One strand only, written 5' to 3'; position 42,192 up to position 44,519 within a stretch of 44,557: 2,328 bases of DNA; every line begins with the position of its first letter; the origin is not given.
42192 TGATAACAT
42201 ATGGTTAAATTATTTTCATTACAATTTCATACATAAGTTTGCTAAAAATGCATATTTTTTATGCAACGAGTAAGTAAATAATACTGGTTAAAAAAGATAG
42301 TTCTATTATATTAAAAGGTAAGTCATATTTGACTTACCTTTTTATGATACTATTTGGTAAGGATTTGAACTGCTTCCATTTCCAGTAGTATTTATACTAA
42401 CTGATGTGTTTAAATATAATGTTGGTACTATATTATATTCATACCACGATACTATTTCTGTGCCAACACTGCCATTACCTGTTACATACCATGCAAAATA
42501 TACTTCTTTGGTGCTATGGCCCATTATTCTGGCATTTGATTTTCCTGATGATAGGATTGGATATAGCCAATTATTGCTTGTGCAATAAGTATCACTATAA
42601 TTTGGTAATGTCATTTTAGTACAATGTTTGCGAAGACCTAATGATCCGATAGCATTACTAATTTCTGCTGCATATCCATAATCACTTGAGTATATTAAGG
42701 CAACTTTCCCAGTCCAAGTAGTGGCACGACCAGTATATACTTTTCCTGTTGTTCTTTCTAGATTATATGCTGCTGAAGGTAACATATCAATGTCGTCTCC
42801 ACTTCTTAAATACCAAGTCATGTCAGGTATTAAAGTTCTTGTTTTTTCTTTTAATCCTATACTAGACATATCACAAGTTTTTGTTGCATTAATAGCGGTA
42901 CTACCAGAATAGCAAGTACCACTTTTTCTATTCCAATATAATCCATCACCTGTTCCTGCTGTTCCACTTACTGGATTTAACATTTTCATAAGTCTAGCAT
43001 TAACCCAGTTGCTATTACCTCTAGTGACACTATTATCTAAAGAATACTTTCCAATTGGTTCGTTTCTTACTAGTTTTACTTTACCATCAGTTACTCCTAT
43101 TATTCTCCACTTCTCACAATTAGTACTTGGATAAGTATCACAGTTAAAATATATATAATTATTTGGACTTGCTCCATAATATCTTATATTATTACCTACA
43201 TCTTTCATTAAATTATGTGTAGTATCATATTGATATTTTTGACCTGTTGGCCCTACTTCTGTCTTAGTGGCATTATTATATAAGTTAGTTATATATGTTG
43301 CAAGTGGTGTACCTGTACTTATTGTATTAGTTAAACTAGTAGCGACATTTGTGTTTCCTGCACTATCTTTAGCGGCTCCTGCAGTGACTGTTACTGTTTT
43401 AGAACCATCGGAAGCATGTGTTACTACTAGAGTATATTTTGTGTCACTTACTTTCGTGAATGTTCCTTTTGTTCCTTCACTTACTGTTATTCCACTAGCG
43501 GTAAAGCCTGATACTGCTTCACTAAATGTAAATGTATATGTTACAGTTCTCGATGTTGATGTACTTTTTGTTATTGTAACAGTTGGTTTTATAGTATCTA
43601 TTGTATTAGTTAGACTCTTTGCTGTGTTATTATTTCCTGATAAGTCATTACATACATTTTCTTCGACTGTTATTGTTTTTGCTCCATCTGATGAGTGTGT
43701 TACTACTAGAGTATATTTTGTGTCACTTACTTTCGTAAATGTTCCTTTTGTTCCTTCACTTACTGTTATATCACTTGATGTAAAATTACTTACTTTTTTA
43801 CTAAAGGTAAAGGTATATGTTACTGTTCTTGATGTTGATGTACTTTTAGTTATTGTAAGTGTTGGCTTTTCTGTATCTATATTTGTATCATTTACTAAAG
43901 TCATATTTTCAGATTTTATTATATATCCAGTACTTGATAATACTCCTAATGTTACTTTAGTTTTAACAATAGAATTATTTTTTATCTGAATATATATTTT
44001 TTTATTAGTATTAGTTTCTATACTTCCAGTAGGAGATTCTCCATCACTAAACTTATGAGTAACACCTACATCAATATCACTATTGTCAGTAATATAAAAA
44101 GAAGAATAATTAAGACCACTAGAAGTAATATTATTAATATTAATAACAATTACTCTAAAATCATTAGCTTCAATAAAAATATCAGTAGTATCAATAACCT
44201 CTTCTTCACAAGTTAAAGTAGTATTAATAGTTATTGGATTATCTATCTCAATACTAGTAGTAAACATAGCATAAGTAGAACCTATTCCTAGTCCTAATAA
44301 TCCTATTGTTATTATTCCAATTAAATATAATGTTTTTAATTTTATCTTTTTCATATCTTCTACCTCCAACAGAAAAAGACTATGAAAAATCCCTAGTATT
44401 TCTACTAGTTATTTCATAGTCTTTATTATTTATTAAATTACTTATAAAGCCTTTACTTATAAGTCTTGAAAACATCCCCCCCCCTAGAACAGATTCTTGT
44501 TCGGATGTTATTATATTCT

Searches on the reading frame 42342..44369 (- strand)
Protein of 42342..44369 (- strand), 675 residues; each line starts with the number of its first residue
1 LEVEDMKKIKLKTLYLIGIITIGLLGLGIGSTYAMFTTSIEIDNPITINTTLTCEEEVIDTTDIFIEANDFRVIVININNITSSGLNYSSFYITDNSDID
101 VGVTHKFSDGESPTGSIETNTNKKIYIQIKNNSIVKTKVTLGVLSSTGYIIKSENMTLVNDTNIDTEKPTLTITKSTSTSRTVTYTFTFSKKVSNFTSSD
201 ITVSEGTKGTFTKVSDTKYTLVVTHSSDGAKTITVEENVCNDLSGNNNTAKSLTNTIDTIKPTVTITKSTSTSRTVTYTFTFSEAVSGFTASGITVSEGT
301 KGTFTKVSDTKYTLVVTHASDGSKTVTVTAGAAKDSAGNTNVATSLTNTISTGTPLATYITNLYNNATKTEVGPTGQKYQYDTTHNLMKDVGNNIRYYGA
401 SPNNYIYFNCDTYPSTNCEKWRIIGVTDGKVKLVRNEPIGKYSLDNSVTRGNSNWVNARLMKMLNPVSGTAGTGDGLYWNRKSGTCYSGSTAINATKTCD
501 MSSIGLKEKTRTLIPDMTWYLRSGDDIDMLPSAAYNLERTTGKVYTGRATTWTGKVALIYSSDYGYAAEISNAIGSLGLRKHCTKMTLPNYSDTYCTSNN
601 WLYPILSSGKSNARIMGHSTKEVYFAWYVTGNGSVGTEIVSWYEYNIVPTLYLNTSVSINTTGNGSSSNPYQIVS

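Call 47: search_protein_families(library=pfam, proteins=[window:42342-44369:-], max_evalue=0.00001)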
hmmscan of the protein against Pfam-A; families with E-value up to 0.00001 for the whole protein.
window:42342-44369:- (675 aa): 1 family
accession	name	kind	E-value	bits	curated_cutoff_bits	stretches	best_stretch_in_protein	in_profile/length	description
PF19078.6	Big_12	-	3.1e-23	82.4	27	2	258-350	1-100/102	Bacterial Ig-like domain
